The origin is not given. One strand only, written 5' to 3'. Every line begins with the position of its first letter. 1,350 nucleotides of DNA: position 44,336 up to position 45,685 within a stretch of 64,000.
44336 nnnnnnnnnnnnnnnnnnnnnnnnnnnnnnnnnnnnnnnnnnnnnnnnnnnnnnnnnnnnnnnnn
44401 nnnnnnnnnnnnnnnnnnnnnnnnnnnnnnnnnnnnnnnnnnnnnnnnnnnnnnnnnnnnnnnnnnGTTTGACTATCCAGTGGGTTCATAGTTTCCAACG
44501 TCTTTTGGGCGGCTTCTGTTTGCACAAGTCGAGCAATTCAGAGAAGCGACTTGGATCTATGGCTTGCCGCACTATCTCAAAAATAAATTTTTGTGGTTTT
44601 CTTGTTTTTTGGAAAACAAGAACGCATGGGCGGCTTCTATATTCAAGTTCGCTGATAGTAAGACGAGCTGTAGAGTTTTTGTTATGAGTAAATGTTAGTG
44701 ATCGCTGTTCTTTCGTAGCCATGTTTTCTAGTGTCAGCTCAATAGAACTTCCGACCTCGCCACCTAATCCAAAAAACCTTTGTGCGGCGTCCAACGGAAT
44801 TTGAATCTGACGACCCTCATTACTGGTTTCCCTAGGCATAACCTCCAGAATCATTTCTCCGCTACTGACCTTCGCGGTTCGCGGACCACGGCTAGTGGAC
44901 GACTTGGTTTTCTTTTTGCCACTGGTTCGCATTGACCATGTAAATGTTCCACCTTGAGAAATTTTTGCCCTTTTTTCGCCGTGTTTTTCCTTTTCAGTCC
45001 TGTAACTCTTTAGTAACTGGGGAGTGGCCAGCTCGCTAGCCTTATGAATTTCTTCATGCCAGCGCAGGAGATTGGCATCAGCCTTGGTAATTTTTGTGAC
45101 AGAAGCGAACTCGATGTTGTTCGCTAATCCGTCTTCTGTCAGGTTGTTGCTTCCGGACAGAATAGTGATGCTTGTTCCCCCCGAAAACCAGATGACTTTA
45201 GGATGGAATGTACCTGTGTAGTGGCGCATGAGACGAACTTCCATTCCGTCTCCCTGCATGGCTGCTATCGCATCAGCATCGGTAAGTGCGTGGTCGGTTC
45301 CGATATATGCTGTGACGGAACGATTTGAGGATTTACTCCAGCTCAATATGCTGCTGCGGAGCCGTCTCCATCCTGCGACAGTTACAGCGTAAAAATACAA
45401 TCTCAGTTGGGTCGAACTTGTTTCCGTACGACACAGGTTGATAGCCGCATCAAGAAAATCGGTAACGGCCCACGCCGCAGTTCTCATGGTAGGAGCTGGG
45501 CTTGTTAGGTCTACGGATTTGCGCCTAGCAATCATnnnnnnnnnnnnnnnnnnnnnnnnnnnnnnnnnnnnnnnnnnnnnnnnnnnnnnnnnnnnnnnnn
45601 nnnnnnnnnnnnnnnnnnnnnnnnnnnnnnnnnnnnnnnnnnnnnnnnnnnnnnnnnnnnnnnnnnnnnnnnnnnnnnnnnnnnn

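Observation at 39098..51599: Extended Type III RM-like locus: AlpA-HTH, SNF2 helicase, unknown, Mod, PLD nuclease, Res, RloC-like zinc-hook ATPase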

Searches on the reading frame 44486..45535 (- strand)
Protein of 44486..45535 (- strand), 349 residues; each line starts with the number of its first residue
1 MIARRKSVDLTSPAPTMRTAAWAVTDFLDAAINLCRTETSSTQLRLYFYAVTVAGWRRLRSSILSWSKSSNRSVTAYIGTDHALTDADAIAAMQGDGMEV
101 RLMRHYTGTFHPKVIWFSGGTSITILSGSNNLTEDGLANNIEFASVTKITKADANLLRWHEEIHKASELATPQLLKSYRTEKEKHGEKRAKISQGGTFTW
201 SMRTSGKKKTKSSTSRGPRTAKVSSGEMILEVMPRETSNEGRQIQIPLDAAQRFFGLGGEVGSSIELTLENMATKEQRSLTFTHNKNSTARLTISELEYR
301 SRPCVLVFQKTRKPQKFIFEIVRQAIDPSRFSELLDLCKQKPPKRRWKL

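Call 3: search_protein_families(library=padloc, proteins=[window:44486-45535:-], max_evalue=0.01)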
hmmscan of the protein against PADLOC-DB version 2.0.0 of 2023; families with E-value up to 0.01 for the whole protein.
window:44486-45535:- (349 aa): 4 families
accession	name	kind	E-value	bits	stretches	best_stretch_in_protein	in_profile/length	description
PDLC03829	ZacB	-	2.7e-06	24.5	1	99-184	293-367/586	-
PDLC04553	PDC-M27B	-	0.0001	19.1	1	105-166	103-167/635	-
PDLC02614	DrmC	-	0.00015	19.6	1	86-148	77-136/153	DrmC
PDLC02707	PbeA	-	0.0011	15.7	1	99-152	122-181/672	PbeA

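Call 4: search_protein_families(library=pfam, proteins=[window:44486-45535:-], max_evalue=0.01)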
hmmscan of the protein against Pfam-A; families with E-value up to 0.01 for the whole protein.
window:44486-45535:- (349 aa): 1 family
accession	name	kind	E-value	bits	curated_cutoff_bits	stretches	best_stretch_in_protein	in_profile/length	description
PF13091.12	PLDc_2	-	3.6e-05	24.1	27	1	87-153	58-121/132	PLD-like domain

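Call 7: search_protein_families(library=ncbifam, proteins=[window:44486-45535:-], max_evalue=0.001)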
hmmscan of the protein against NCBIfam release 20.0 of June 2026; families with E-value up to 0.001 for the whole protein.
window:44486-45535:- (349 aa): 0 families

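Call 15: find_homologous_proteins(query=window:44486-45535:-)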
Query window:44486-45535:- (349 aa): 125 proteins with E <= 0.001 among 2548 candidates; the best 120 are listed.
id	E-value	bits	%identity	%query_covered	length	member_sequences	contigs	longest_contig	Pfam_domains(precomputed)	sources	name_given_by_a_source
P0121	9.3e-218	740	100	95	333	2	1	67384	-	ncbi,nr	ncbi:MAG: phospholipase D family protein [Alphaproteobacteria bacterium]|nr:phospholipase D family p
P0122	5.2e-194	662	85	100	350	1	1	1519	PF13091.13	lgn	-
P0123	1.6e-189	647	89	93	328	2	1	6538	PF13091.13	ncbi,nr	ncbi:MAG: phospholipase D family protein [Alphaproteobacteria bacterium]|nr:phospholipase D family p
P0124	3.1e-186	636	82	100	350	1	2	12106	PF13091.13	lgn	-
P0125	9.9e-182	621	81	100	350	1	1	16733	PF13091.13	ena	-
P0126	5.3e-175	599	79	96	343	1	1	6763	PF13091.13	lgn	-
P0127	5.0e-165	566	75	100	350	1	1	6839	PF13091.13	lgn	-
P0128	3.9e-138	478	65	98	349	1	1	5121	PF13091.13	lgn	-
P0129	6.2e-137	474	65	97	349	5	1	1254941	PF13091.13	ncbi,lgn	ncbi:MAG: phospholipase D family protein [Ottowia sp.]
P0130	5.4e-136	471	63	100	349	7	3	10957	PF13091.13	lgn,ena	-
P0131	1.4e-135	470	65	97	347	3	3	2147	PF13091.13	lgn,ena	-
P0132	1.5e-135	469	65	97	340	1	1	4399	PF13091.13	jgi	-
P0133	3.8e-135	468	66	95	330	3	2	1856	PF13091.13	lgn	-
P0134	4.1e-135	468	65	95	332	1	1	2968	PF13091.13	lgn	-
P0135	5.8e-135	468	64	97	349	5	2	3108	PF13091.13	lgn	-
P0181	7.2e-97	342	48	96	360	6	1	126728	-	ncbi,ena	-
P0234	2.0e-68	249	39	96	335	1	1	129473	PF13091.13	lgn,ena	-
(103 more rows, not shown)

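Call 16: find_encoding_contigs(protein=P0129, flank=10000, max_places=2)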
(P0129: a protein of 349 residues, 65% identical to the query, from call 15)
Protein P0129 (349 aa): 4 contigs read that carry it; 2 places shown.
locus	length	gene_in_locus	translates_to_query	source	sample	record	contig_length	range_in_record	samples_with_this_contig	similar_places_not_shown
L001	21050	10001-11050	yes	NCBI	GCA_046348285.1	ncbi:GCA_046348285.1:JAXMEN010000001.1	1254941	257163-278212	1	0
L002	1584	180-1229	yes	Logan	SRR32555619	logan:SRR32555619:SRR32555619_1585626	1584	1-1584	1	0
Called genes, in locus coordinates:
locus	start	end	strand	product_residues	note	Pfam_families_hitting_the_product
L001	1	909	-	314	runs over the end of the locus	PF00126:HTH_1, PF03466:LysR_substrate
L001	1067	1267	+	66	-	PF12728:HTH_17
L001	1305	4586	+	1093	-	PF00176:SNF2-rel_dom, PF00270:DEAD (weak), PF04851:ResIII, PF00271:Helicase_C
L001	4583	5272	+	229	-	PF14335:DUF4391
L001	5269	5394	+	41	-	-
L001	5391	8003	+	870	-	PF13166:AAA_13, PF13304:AAA_21 (faint), PF02463:SMC_N (weak)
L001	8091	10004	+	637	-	PF01555:N6_N4_Mtase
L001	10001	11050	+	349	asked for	PF13091:PLDc_2 (weak)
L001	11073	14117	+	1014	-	PF04851:ResIII, PF00270:DEAD (faint), PF19778:RE_endonuc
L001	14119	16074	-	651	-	PF11843:DUF3363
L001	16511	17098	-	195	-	PF10502:Peptidase_S26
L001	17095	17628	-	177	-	PF11000:DUF2840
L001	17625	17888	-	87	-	-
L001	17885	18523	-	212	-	PF01656:CbiA, PF02374:ArsA_ATPase (weak), PF09140:MipZ (weak), PF10609:ParA, PF13614:AAA_31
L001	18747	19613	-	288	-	PF10134:RPA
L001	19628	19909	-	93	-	PF12728:HTH_17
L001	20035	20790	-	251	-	PF20109:Trans_reg_dom, PF22791:DUF7011, PF10074:RovC_DNA-bd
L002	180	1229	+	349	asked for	PF13091:PLDc_2 (weak)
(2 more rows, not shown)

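Call 17: find_encoding_contigs(protein=P0181, flank=10000, max_places=2)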
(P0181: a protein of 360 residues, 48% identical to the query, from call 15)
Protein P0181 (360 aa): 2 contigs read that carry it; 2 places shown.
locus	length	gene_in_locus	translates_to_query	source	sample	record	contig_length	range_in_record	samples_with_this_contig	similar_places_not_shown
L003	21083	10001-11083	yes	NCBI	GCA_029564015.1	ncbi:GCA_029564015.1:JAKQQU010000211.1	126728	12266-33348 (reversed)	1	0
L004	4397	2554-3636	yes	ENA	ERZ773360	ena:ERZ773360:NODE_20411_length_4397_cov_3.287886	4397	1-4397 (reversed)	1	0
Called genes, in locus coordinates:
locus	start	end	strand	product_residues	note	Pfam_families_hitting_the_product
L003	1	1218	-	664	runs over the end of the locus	-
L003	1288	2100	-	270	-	PF01839:FG-GAP (weak)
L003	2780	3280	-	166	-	-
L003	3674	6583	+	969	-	PF04851:ResIII, PF00176:SNF2-rel_dom, PF00270:DEAD (weak), PF00271:Helicase_C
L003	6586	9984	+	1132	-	PF02384:N6_Mtase (weak), PF20473:MmeI_Mtase (weak), PF07669:Eco57I, PF12950:TaqI_C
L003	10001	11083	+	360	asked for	-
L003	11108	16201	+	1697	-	PF00270:DEAD, PF04851:ResIII (weak), PF00271:Helicase_C, PF09369:MZB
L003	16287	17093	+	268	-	PF07505:DUF5131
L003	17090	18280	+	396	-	-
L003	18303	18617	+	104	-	-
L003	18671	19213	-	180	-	-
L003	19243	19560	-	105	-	-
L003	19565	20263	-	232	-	-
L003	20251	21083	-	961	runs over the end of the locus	-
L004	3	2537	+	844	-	?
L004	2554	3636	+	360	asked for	-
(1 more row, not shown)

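Call 18: find_encoding_contigs(protein=P0234, flank=10000, max_places=2)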
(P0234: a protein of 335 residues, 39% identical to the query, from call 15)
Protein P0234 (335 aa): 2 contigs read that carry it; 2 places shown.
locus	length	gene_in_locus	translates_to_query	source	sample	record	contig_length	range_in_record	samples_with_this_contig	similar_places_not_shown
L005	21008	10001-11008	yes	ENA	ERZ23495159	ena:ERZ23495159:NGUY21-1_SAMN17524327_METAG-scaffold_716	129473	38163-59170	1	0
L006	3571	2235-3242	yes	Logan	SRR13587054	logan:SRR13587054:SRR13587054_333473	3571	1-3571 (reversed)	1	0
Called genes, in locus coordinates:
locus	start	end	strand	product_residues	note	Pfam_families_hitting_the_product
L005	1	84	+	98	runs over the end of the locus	PF03693:ParD_antitoxin (weak)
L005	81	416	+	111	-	PF05016:ParE_toxin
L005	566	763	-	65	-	-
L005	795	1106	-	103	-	-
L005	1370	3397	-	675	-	-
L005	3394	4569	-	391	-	PF00155:Aminotran_1_2, PF01041:DegT_DnrJ_EryC1 (weak), PF01053:Cys_Met_Meta_PP (weak)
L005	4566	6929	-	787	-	PF07719:TPR_2 (faint), PF13174:TPR_6 (faint), PF01464:SLT, PF27553:SLT_superhelical (weak)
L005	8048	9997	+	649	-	PF01555:N6_N4_Mtase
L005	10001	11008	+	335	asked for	PF13091:PLDc_2 (weak)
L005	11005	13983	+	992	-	PF00270:DEAD, PF04851:ResIII, PF19778:RE_endonuc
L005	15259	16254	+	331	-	PF28530:DUF8426, PF04471:Mrr_cat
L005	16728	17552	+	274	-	-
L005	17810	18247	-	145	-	-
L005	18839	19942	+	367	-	-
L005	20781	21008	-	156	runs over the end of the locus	-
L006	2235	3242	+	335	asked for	PF13091:PLDc_2 (weak)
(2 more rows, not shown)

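Call 21: find_related_loci(query=A1, collection=genome_contigs, flank=10000)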
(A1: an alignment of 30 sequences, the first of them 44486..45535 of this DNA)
Query A1 (349 aa) in genome_contigs; peptide patterns used: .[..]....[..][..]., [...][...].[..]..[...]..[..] (x = any residue, [..] = any of these).
36 stretches matched a pattern; 25 encode a relative of the query (tblastn E <= 1e-3); 24 distinct loci.
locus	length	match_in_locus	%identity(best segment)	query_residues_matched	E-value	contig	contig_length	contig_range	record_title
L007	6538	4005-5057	89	1-349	0e+0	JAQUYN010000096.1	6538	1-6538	MAG: Alphaproteobacteria bacterium isolate STD2_238 NODE_49579_length_6538_cov_3.107939_Sandtown_D2, whole genome shotgu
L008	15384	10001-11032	63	5-349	8e-144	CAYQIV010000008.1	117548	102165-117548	MAG TPA_asm: uncultured Chromatiaceae bacterium isolate SRP239054_co1_5 genome assembly, contig: NODE_84_length_117548_c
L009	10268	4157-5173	64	10-349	7e-144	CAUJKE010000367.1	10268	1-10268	MAG: Planctomycetota bacterium isolate KLAP142 genome assembly, contig: KLAP142_203092, whole genome shotgun sequence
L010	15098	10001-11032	62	5-349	2e-140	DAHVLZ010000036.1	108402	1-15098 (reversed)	MAG TPA_asm: Proteobacteria bacterium isolate clean41 k141_141871, whole genome shotgun sequence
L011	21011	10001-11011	58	14-349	8e-130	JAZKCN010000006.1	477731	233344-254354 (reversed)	MAG: Pseudomonadota bacterium isolate ADI_H3L2_122-bin044 ADIH3L2_B044_0_000000000006, whole genome shotgun sequence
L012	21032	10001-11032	62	5-349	2e-141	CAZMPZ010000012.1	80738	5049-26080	MAG TPA_asm: uncultured Rhodanobacter sp. isolate binchicken_co351_18 genome assembly, contig: NODE_288_length_80738_cov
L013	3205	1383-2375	46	15-347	9e-94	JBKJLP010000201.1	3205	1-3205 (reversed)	MAG: Mycobacteriales bacterium isolate ant_bin.293 S1Ck117_1924166_flag_1_multi_5.0000_len_3205, whole genome shotgun se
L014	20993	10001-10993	46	15-349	2e-90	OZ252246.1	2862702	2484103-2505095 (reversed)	MAG: Nitrospinales bacterium isolate 09764799-6df8-48cc-ac82-a3f7e3b0517f genome assembly, chromosome: 1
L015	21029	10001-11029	43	15-347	7e-87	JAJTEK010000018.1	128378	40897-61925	MAG: Pirellula sp. isolate 49624_E51.1 Sample_49624_scaffold_286, whole genome shotgun sequence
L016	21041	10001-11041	41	10-347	3e-82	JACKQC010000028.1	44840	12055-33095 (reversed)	MAG: Akkermansiaceae bacterium isolate HK-STAS-VERR-10 HK-STAS-VERR-10_28, whole genome shotgun sequence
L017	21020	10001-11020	41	10-349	9e-81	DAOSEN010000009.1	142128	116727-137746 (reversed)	MAG TPA_asm: Candidatus Cloacimonadota bacterium isolate AMR_MDS_1804 NODE_90_length_142128_cov_20.279765, whole genome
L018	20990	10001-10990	43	10-349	1e-79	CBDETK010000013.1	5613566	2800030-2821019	MAG: Candidatus Latescibacterota bacterium isolate f082a9f0-9724-465d-94e5-cd8c9e52f731 genome assembly, contig: contig_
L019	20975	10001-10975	42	15-347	1e-79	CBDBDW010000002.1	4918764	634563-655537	MAG: Gammaproteobacteria bacterium isolate 554e3a7e-5989-4f2a-9094-f6ca052332fc genome assembly, contig: contig_2, whole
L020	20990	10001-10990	42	10-349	2e-79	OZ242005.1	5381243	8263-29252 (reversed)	MAG: Candidatus Latescibacterota bacterium isolate 4361563e-baaa-404a-b280-629f4181b36f genome assembly, chromosome: 1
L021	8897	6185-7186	40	15-347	1e-78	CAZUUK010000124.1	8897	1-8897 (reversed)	MAG TPA_asm: uncultured Planctomycetota bacterium isolate SRP068000_co1_50 genome assembly, contig: NODE_15648_length_88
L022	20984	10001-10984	39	7-336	9e-77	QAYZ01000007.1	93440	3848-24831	Spartobacteria bacterium LR76 LR76_contig_12_coverage:, whole genome shotgun sequence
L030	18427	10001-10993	39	9-349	2e-69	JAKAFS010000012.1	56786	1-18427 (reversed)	MAG: Deltaproteobacteria bacterium isolate WY2.bin112 NODE_697_length_56786_cov_1.645758, whole genome shotgun sequence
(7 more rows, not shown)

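Call 39: search_protein_families(library=pfam, proteins=[L009:8269-10131:+, L016:14084-15973:+, L030:6329-8062:+, L030:14277-16373:+, L022:14348-15658:+, L008:14147-15037:+, L011:14055-14756:+, L012:14710-15393:+], max_evalue=0.001)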
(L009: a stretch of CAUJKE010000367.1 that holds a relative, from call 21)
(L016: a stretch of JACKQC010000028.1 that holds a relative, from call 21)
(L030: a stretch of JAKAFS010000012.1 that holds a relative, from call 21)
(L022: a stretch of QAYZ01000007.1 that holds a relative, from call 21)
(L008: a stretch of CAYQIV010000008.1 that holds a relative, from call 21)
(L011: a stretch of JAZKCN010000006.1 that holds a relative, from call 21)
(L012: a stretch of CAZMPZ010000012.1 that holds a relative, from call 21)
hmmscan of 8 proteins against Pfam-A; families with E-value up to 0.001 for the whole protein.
L009:8269-10131:+ (620 aa): 1 family
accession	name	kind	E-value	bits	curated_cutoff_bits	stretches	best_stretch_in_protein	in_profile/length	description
PF03235.19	GmrSD_N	-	8.2e-33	114.6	33.2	1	15-252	5-198/199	GmrSD restriction endonuclease, N-terminal domain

L016:14084-15973:+ (629 aa): 2 families
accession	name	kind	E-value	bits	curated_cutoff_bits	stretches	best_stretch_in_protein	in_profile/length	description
PF03235.19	GmrSD_N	-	1.6e-40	139.8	33.2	1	12-260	5-199/199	GmrSD restriction endonuclease, N-terminal domain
PF07510.16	GmrSD_C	-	7.8e-25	87.8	23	1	455-612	1-136/138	GmrSD restriction endonucleases, C-terminal domain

L030:6329-8062:+ (577 aa): 2 families
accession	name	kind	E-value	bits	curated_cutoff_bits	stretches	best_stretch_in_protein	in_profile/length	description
PF03235.19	GmrSD_N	-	9.7e-30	104.6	33.2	1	38-268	5-198/199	GmrSD restriction endonuclease, N-terminal domain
PF07510.16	GmrSD_C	-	5.3e-08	33.3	23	1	455-568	27-135/138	GmrSD restriction endonucleases, C-terminal domain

L030:14277-16373:+ (698 aa): 2 families
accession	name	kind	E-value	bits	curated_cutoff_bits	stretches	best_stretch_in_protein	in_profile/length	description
PF13166.12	AAA_13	-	1.6e-11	44.1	36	1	286-513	373-583/713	AAA domain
PF00005.33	ABC_tran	-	0.00058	20.9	25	0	340-455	41-136/137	ABC transporter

L022:14348-15658:+ (436 aa): 0 families

L008:14147-15037:+ (296 aa): 0 families

L011:14055-14756:+ (233 aa): 4 families
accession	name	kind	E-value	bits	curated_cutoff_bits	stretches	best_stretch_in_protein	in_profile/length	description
PF02798.26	GST_N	-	1.1e-12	48.5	20.9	1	33-93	13-75/76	Glutathione S-transferase, N-terminal domain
PF13409.12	GST_N_2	-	1.6e-08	35.5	25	1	36-93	7-68/70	Glutathione S-transferase, N-terminal domain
PF13417.12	GST_N_3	-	1e-07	32.6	22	1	36-99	12-74/75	Glutathione S-transferase, N-terminal domain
PF13410.11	GST_C_2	-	1.2e-06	29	24.9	1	153-208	9-69/69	Glutathione S-transferase, C-terminal domain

L012:14710-15393:+ (227 aa): 0 families

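Call 50: search_solved_structures(query=A1, max_evalue=1)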
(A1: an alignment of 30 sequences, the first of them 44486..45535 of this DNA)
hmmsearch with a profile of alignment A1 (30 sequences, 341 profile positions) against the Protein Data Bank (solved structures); distinct sequences matched with E-value up to 1: 4.
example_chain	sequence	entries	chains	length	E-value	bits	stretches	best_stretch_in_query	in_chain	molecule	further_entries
7clg_A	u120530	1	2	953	6.3e-05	25.1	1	86-190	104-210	Putative helicase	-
2c1l_A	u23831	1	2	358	0.00042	22.4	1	66-157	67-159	RESTRICTION ENDONUCLEASE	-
6s7x_A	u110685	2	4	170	0.69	11.8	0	26-60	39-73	Activity-regulated cytoskeleton associated protein 1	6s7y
6gp1_B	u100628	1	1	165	0.78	11.7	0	16-46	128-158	Green to red photoconvertible GFP-like protein EosFP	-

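Call 58: predict_structure(alignment_id=A1)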
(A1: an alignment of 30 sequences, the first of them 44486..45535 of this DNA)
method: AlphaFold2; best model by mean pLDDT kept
length: 349 residues; sequences in the alignment: 30
mean_pLDDT: 83.8   pTM: 0.77
mean pLDDT of the five models: 83.8, 82.2, 80.7, 80.3, 79.8
residues with pLDDT >= 90: 197; 70-90: 91; 50-70: 27; < 50: 34
segments of 3 or more residues with pLDDT < 50: 1-20, 209-221
pLDDT, mean of each block of 10 residues (from residue 1): 35 40 69 92 95 94 93 95 92 98 89 89 84 75 78 89 95 96 88 73 73 39 76 76 89 96 97 93 93 86 91 95 90 92 90
secondary structure, 60 per line:
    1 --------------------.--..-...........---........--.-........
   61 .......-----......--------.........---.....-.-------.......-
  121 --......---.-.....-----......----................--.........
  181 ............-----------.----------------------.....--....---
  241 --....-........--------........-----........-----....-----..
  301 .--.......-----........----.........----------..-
elements in order: H27-37 E41-48 H53-67 E73-78 H87-95 E99-103 E113-119 E123-128 H134-138 E144-149 H154-166 E167-169 H172-192 E227-231 H234-237 E243-246 H248-255 E264-271 E277-284 E290-293 E304-310 E316-323 H328-336
